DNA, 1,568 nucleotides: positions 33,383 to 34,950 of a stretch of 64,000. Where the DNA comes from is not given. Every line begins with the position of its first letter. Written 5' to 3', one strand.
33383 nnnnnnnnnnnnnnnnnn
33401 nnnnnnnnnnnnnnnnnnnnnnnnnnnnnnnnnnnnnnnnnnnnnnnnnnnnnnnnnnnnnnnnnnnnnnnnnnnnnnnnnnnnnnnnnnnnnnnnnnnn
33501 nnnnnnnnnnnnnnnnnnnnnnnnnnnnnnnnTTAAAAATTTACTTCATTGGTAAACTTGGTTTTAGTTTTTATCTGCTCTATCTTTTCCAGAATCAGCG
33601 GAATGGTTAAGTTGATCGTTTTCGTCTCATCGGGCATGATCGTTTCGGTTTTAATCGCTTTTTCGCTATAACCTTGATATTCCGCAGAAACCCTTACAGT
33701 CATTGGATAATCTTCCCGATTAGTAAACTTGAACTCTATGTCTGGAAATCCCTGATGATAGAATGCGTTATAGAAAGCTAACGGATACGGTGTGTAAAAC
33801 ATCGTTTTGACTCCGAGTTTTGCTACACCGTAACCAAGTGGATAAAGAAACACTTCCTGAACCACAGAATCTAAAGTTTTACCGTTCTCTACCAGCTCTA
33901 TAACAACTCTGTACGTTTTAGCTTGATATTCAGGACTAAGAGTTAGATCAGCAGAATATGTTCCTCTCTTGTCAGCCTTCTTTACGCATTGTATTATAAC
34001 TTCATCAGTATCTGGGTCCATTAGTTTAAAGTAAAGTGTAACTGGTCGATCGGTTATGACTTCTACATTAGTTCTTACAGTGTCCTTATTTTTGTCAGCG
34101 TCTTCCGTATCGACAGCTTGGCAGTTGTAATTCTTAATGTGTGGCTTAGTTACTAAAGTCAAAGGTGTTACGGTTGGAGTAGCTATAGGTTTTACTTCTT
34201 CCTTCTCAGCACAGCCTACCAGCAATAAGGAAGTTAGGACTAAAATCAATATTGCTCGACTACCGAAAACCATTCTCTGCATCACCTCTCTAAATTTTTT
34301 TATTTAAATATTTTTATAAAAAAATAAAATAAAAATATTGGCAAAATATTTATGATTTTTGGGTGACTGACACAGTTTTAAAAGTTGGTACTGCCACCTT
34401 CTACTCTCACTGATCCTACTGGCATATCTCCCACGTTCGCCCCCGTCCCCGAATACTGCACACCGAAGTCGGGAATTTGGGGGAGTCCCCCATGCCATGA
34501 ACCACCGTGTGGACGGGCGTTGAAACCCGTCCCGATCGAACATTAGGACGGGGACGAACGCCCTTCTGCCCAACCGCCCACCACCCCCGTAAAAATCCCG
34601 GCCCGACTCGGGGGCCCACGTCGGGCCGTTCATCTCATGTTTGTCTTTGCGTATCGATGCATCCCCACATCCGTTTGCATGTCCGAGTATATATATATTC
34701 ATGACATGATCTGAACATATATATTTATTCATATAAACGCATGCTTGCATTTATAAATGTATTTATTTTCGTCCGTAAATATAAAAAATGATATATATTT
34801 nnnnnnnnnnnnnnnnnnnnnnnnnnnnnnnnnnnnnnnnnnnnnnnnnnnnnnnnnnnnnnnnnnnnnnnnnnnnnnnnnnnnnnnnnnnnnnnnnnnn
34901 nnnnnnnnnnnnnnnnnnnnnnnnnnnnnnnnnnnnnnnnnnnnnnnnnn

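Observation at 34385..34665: GC-rich, ORF-free, helix-dense block inside the AT-rich island: candidate novel structured RNA on the minus strand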

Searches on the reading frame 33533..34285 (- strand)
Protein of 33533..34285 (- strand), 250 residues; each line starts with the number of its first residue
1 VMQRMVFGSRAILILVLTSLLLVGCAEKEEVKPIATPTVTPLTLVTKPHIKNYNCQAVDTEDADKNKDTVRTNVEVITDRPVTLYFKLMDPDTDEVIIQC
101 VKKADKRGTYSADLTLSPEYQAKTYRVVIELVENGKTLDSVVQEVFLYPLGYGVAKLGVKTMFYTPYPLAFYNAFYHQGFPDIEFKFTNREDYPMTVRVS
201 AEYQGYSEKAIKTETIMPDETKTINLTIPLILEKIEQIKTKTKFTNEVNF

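Call 10: search_protein_families(library=pfam, proteins=[window:33533-34285:-], max_evalue=0.01)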
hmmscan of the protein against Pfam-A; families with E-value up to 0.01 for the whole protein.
window:33533-34285:- (250 aa): 0 families

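Call 21: search_protein_families(library=phrogs, proteins=[window:33533-34285:-], max_evalue=0.01)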
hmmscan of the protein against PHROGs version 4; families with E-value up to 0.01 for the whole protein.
window:33533-34285:- (250 aa): 0 families

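Call 22: search_protein_families(library=padloc, proteins=[window:33533-34285:-], max_evalue=0.01)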
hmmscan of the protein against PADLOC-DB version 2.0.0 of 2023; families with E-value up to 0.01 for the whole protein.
window:33533-34285:- (250 aa): 0 families

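Call 28: find_related_loci(query=window:33533-34273:-, collection=viral_contigs, flank=6000)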
Query window:33533-34273:- (246 aa) in viral_contigs; peptide patterns used: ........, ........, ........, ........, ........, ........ (x = any residue, [..] = any of these).
4 stretches matched a pattern, but none encodes a relative of the query by tblastn (E <= 1e-3).

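Call 35: search_protein_families(library=ncbifam, proteins=[window:33533-34273:-], max_evalue=1)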
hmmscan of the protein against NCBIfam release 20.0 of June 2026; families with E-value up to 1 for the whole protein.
window:33533-34273:- (246 aa): 4 families
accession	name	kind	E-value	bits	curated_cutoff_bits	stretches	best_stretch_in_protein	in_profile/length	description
NF007666.0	PRK10340.1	equivalog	0.054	11.3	1284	1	181-232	620-671/1030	beta-galactosidase subunit alpha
TIGR04359.1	TrbK_RP4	equivalog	0.057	13.4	23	1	9-56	4-34/67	entry exclusion lipoprotein TrbK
NF009168.0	PRK12515.1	subfamily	0.086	12.3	236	1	88-143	7-58/189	RNA polymerase sigma factor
TIGR02939.1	RpoE_Sigma70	equivalog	0.1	12.6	236.15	1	88-145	5-58/190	RNA polymerase sigma factor RpoE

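Call 36: search_protein_families(library=pfam, proteins=[window:33533-34273:-], max_evalue=5)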
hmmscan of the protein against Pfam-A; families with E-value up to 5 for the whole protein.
window:33533-34273:- (246 aa): 7 families
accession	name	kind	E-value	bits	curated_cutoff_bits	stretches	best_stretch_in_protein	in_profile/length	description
PF25721.1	T4_Y03C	-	0.031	15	27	1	48-96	30-72/85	Phage T4 Y03C protein family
PF16353.11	LacZ_4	-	0.041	14.6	27.3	1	181-225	7-50/87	Beta-galactosidase, domain 4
PF15682.10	Mustang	-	0.048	13.9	27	1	97-139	11-52/75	Musculoskeletal, temporally activated-embryonic nuclear protein 1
PF16990.11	CBM_35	-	0.13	13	28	1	81-126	27-70/121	Carbohydrate binding module (family 35)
PF02221.20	E1_DerP2_DerF2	-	0.13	13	22.7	1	55-131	39-120/133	ML domain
PF11614.14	FixG_C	-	0.32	11.6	25.6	1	180-241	36-100/119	IG-like fold at C-terminal of FixG, putative oxidoreductase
PF00703.27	Glyco_hydro_2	-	0.63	11.3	23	0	64-140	16-105/109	Glycosyl hydrolases family 2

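Call 46: list_cluster_members(proteins=[window:33533-34273:-, window:32812-33486:-, window:32081-32671:-, window:31608-32009:-, window:31201-31602:-, window:30307-30609:-, window:34304-34750:-, window:34823-35344:-])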
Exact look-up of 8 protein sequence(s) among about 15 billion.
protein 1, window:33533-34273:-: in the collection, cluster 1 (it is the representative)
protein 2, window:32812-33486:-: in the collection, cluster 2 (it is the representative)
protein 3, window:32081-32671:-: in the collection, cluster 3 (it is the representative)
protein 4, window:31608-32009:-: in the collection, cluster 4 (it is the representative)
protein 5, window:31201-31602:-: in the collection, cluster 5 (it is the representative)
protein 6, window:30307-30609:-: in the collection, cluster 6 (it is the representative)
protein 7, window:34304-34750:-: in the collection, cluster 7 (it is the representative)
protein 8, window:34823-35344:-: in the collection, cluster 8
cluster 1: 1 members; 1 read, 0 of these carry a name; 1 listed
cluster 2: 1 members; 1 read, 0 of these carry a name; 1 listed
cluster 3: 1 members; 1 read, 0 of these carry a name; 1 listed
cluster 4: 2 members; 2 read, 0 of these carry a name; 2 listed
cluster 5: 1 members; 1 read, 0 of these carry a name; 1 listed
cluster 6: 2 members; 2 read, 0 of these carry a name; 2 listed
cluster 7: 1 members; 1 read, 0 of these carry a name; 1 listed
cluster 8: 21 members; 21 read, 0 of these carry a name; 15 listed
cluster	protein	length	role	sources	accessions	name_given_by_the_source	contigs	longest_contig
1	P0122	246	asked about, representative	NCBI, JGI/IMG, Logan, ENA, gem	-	-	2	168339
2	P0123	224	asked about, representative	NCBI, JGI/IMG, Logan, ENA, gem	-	-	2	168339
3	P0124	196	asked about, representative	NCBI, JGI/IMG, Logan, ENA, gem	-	-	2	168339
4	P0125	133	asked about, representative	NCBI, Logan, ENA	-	-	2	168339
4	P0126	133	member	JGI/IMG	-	-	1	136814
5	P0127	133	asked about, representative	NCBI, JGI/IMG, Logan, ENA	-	-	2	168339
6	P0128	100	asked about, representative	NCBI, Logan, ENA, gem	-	-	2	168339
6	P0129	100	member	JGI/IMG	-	-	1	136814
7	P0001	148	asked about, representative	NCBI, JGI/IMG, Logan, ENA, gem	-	-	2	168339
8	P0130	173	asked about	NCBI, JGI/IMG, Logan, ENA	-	-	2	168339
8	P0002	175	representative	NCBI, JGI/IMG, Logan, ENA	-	-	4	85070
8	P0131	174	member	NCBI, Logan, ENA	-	-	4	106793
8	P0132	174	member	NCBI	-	-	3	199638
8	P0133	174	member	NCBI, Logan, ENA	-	-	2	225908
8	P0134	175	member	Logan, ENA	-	-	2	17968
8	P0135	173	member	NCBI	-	-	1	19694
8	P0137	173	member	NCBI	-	-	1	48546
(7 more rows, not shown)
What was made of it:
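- Tried and rejected: clusters at 90% identity, which are singletons apart from a near-identical strain (call 46).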

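Call 47: find_encoding_contigs(protein=P0126, flank=10000, max_places=3)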
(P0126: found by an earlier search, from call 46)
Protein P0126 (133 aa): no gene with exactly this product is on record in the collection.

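Call 49: find_encoding_contigs(protein=P0135, flank=8000, max_places=2)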
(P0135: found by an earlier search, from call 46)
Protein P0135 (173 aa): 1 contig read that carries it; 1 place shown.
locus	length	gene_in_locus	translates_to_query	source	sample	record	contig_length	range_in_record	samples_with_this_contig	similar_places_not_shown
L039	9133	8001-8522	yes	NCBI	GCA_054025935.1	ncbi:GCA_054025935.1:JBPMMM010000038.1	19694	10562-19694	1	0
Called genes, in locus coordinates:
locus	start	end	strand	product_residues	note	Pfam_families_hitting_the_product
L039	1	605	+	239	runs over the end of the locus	-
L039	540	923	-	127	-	PF04756:OST3_OST6 (weak), PF13905:Thioredoxin_8 (faint), PF00085:Thioredoxin, PF13098:Thioredoxin_2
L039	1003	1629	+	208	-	PF01351:RNase_HII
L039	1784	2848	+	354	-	PF02163:Peptidase_M50, PF00571:CBS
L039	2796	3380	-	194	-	PF02676:TYW3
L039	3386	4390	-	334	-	PF04055:Radical_SAM, PF19288:CofH_C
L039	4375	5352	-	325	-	PF04055:Radical_SAM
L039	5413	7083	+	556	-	PF00890:FAD_binding_2 (faint), PF01266:DAO (faint), PF01946:Thi4 (faint), PF07992:Pyr_redox_2, PF13738:Pyr_redox_3, PF00070:Pyr_redox, PF02852:Pyr_redox_dim, PF00581:Rhodanese, +3 more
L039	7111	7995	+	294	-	PF00056:Ldh_1_N, PF02866:Ldh_1_C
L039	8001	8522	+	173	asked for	PF01931:NTPase_I-T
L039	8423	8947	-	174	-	-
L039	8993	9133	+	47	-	?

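Call 50: find_encoding_contigs(protein=P0137, flank=8000, max_places=2)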
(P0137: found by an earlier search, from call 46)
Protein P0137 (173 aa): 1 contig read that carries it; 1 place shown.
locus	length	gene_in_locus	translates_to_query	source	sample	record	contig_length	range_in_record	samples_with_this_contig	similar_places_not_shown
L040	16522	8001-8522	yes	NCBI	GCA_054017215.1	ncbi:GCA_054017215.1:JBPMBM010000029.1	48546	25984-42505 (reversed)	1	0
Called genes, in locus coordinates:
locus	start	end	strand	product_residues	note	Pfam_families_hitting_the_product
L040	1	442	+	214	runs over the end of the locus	-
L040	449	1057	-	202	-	PF00589:Phage_integrase (weak)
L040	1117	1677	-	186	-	PF00589:Phage_integrase (weak)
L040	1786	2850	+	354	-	PF02163:Peptidase_M50, PF13398:Peptidase_M50B (faint), PF02163:Peptidase_M50, PF00571:CBS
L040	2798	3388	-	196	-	PF02676:TYW3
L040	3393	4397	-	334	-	PF04055:Radical_SAM, PF19288:CofH_C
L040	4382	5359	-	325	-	PF04055:Radical_SAM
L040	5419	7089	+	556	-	PF00890:FAD_binding_2 (faint), PF01266:DAO (faint), PF01946:Thi4 (faint), PF07992:Pyr_redox_2, PF13738:Pyr_redox_3, PF00070:Pyr_redox, PF02852:Pyr_redox_dim, PF00581:Rhodanese, +3 more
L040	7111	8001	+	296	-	PF00056:Ldh_1_N, PF02866:Ldh_1_C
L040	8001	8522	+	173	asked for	PF01931:NTPase_I-T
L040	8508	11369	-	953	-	PF01695:IstB_IS21 (weak), PF01443:Viral_helicase1 (faint), PF04851:ResIII (faint), PF13086:AAA_11, PF13245:AAA_19 (faint), PF13604:AAA_30 (weak), PF13087:AAA_12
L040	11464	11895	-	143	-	-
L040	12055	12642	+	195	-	-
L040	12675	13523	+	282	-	PF08902:DUF1848 (faint), PF04055:Radical_SAM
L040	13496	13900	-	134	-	-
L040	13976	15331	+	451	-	PF02878:PGM_PMM_I, PF02879:PGM_PMM_II, PF02880:PGM_PMM_III, PF00408:PGM_PMM_IV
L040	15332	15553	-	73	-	-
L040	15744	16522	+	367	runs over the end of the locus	PF02952:Fucose_iso_C (weak)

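Call 51: find_encoding_contigs(protein=P0132, flank=8000, max_places=3)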
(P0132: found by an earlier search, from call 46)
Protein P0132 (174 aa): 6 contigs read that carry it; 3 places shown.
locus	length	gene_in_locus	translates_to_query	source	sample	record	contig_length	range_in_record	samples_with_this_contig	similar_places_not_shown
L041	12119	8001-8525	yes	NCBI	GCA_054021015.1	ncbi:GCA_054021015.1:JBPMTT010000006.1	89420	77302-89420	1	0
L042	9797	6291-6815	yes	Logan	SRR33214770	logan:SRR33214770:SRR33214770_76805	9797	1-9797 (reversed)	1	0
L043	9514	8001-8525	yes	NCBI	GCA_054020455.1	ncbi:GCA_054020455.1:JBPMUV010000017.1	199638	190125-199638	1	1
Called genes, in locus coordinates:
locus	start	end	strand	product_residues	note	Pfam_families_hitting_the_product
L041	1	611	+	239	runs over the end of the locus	-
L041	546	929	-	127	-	PF04756:OST3_OST6 (weak), PF13905:Thioredoxin_8 (faint), PF00085:Thioredoxin, PF13098:Thioredoxin_2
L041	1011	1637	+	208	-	PF01351:RNase_HII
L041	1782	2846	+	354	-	PF02163:Peptidase_M50, PF00571:CBS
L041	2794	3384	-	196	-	PF02676:TYW3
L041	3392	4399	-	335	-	PF04055:Radical_SAM, PF19288:CofH_C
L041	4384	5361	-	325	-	PF04055:Radical_SAM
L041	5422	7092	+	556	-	PF01266:DAO (faint), PF01946:Thi4 (faint), PF03486:HI0933_like (faint), PF07992:Pyr_redox_2, PF13738:Pyr_redox_3, PF00070:Pyr_redox, PF02852:Pyr_redox_dim, PF00581:Rhodanese, +2 more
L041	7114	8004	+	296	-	PF00056:Ldh_1_N, PF02866:Ldh_1_C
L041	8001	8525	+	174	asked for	PF01931:NTPase_I-T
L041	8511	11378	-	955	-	PF01695:IstB_IS21 (weak), PF01443:Viral_helicase1 (faint), PF04851:ResIII (faint), PF13086:AAA_11, PF13245:AAA_19 (faint), PF13604:AAA_30 (weak), PF13087:AAA_12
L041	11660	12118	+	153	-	?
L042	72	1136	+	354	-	PF02163:Peptidase_M50, PF00571:CBS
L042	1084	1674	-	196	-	PF02676:TYW3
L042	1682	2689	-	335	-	PF04055:Radical_SAM, PF19288:CofH_C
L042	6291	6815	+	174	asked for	PF01931:NTPase_I-T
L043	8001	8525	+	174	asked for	PF01931:NTPase_I-T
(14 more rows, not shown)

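Call 67: search_dna_similar(query=window:33533-34273:-, collection=plasmids, mode=protein, max_evalue=0.01, max_rows=10)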
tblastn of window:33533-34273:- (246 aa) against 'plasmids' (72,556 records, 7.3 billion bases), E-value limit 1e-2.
No match.

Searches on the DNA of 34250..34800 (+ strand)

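Call 4: search_rna_families(source=window, start=34250, end=34800, threshold=evalue, max_evalue=10, show_alignments=3)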
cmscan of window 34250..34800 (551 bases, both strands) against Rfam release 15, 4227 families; matches with E-value up to 10: 10.
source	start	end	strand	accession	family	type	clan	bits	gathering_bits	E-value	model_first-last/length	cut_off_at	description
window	34694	34762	-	RF04217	mir-297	Gene; miRNA;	-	28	90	0.0087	1-71/71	no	mir-297 microRNA precursor family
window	34666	34745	-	RF04052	mir-466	Gene; miRNA;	-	27.8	85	0.0031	1-80/80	no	mir-466 microRNA precursor family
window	34717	34785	+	RF04217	mir-297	Gene; miRNA;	-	22.3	90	0.21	1-71/71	no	mir-297 microRNA precursor family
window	34465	34580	-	RF02354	BjrC80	Gene; sRNA;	-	20.2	80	0.12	1-162/162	no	Bradyrhizobiaceae sRNA BjrC80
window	34682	34733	-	RF00048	Entero_CRE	Cis-reg;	-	19.3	55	1.3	1-61/61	no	Enterovirus cis-acting replication element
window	34668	34743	+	RF04052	mir-466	Gene; miRNA;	-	18.6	85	0.89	1-80/80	no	mir-466 microRNA precursor family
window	34318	34441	-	RF04315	manA-II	Cis-reg;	-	15.9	100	4.2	1-147/147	no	manA_II ncRNA motif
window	34471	34492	-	RF01785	blv_FSE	Cis-reg; frameshift_element;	-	14.6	34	6.4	1-27/27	no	ribosomal frameshift site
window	34530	34630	-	RF02151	MIMT1_1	Gene; lncRNA;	-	12.6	45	7.7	1-88/88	no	MER1 repeat containing imprinted transcript 1 conserved region 1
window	34479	34533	-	RF01068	Guanidine-II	Cis-reg; riboswitch;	-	11.6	32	9.9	1-48/48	no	Guanidine-II riboswitch aptamer (mini-ykkC)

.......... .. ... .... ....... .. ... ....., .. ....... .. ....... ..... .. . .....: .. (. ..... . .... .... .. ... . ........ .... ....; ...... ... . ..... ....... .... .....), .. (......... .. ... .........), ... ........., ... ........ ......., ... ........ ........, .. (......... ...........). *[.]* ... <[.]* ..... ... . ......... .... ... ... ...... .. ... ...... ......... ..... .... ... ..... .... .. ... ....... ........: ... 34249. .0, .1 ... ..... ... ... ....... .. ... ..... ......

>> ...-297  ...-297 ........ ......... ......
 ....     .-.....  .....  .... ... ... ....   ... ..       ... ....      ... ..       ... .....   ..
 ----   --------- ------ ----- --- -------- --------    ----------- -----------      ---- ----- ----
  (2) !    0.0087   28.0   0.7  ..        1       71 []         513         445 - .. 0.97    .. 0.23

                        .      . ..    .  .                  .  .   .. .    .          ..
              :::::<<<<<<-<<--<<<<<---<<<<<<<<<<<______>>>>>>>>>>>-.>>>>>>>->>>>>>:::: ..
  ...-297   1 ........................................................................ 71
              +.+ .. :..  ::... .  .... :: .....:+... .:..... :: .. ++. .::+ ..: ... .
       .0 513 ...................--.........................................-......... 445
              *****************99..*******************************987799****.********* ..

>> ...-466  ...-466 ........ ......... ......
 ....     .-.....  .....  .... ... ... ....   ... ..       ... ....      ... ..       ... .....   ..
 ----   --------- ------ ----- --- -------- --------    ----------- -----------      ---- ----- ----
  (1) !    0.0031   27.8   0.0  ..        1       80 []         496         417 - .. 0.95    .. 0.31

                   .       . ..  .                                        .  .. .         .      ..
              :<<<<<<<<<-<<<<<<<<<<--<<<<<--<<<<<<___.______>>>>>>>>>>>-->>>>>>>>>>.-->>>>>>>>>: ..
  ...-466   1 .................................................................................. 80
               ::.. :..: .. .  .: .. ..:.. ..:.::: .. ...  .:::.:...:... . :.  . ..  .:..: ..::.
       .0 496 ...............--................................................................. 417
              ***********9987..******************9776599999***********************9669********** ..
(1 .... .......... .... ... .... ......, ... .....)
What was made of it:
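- Closest known: Archaeal RNase P RNA. Different: No hit to any RNase P model, even at E up to 10 (call 4).
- Closest known: RNAs encoded at the ends of mobile elements. Different: There is no HEARO or other Rfam hit (call 4).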

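Call 13: search_dna_similar(query=window:34300-34800:+, collection=plasmids, mode=distant, max_evalue=0.01)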
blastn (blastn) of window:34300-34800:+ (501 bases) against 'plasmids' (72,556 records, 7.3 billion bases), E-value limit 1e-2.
Records with a match: 1; places in all: 1; records where one place covers at least 80% of the query: 0.
Best place of each record, by identity: 80-90% 1.
By first word of the organism name: Clostridium 1.
By predicted mobility (MOB-suite, as given by PLSDB): non-mobilizable 1.
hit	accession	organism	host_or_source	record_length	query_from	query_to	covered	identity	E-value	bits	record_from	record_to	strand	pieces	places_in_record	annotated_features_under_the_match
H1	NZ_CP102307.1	Clostridium perfringens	swine,mixed culture,fecal sample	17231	7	54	10%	83.3%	3e-3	51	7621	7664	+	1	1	none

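Call 14: search_dna_similar(query=window:34300-34800:+, collection=phages, mode=distant, max_evalue=0.01)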
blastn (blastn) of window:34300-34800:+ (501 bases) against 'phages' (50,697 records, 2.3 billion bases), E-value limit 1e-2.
Records with a match: 1; places in all: 1; records where one place covers at least 80% of the query: 0.
Best place of each record, by identity: 95-99% 1.
By first word of the organism name: Bacteriophage 1.
By host as written in the record: - 1.
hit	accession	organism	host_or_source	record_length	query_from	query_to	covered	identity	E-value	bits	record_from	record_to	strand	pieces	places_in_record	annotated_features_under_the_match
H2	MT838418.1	Bacteriophage sp.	human fecal samples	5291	3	31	6%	96.6%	3e-3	49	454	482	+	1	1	record has no annotation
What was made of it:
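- Tried and rejected: blastn against phages and plasmids (calls 13, 14);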

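Call 82: build_rna_model(alignment_id=A1, structure=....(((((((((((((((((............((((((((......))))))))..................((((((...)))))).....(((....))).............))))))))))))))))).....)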
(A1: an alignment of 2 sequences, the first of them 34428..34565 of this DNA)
Model R1 built from alignment A1 (2 sequences, 138 columns); structure: as given.
model positions 138; base pairs 34; branch points 2; effective number of sequences 0.72; information 0.588 bits per position. Calibrated on 0.2 Mb of random sequence (short: E-values are rough).
structure used (alignment columns):
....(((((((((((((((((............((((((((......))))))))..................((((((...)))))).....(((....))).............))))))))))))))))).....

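Call 83: search_with_rna_model(model_id=R1, sources=[window, L003, L004, L005, L006, L007, L008, L009, L010, L011, L012, L013, L014, L015, L016, L017, L018, L019, L020, L023, L027, L029, L031, L033, L034, L036, L038, L039, L040, L041, L043], max_evalue=10)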
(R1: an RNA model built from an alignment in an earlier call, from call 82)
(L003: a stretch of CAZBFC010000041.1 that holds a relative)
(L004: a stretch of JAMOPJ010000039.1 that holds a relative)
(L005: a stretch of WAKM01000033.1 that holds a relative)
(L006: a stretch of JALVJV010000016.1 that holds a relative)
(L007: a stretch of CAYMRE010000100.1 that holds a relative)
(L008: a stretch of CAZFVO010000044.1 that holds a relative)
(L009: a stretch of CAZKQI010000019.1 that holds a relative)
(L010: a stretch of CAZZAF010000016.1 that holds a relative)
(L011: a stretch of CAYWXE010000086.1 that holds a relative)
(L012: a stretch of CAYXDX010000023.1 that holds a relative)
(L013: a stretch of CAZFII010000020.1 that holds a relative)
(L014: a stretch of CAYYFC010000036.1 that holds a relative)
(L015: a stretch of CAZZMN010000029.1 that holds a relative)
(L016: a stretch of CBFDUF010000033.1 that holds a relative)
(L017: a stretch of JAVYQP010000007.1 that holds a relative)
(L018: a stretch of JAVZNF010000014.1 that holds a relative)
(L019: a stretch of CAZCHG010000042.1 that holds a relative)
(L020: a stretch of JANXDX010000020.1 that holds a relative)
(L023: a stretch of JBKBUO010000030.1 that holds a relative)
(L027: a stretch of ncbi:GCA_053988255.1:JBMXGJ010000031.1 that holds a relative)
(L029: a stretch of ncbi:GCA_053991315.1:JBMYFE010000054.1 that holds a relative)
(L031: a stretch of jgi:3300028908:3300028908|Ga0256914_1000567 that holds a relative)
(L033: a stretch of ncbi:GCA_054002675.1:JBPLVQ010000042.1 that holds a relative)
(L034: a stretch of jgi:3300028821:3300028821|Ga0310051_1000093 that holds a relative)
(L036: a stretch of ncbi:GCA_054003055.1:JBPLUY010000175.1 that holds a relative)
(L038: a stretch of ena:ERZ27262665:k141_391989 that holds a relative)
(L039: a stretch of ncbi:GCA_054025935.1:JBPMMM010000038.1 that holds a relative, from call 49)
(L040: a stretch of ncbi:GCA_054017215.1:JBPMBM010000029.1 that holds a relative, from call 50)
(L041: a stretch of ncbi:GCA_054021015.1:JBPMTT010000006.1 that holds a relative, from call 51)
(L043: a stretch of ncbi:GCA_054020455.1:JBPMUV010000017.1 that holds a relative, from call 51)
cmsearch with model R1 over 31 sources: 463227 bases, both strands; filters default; matches with E-value up to 10: 2.
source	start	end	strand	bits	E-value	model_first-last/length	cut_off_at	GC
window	34428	34565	-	181.2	1.6e-39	1-138/138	no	0.62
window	34434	34560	+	15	0.64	6-132/138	no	0.62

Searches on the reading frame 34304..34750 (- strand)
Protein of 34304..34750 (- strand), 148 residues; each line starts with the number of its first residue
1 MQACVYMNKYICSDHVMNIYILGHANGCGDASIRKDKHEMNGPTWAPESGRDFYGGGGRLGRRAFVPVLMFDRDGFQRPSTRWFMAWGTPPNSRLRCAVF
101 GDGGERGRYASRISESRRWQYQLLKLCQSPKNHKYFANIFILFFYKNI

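Call 10: search_protein_families(library=pfam, proteins=[window:34304-34750:-], max_evalue=0.01)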
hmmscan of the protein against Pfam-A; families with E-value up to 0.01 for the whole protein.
window:34304-34750:- (148 aa): 0 families

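Call 20: find_homologous_proteins(query=window:34304-34750:-, max_evalue=0.01)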
Query window:34304-34750:- (148 aa): 1 proteins with E <= 0.01 among 4 candidates.
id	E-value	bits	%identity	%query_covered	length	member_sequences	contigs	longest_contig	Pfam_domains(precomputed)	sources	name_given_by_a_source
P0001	9.9e-102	356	100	100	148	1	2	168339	-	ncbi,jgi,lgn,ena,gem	-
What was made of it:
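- The 148-aa ORF finds only itself in 5.8 billion proteins (call 20).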

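Call 21: search_protein_families(library=phrogs, proteins=[window:34304-34750:-], max_evalue=0.01)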
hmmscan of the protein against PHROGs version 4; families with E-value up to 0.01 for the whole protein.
window:34304-34750:- (148 aa): 0 families

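Call 22: search_protein_families(library=padloc, proteins=[window:34304-34750:-], max_evalue=0.01)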
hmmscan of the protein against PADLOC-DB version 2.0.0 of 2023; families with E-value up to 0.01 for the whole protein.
window:34304-34750:- (148 aa): 0 families

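Call 60: search_protein_representatives(protein=window:34304-34750:-)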
Query: 148 residues. Proteins with E-value up to 0.001 (for the whole library): 2; up to 1e-10: 1; up to 1e-30: 1. The best 2 are listed.
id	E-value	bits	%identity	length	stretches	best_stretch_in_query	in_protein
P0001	3.2e-102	355.6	100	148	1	1-148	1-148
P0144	6.6e-07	45.8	37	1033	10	39-98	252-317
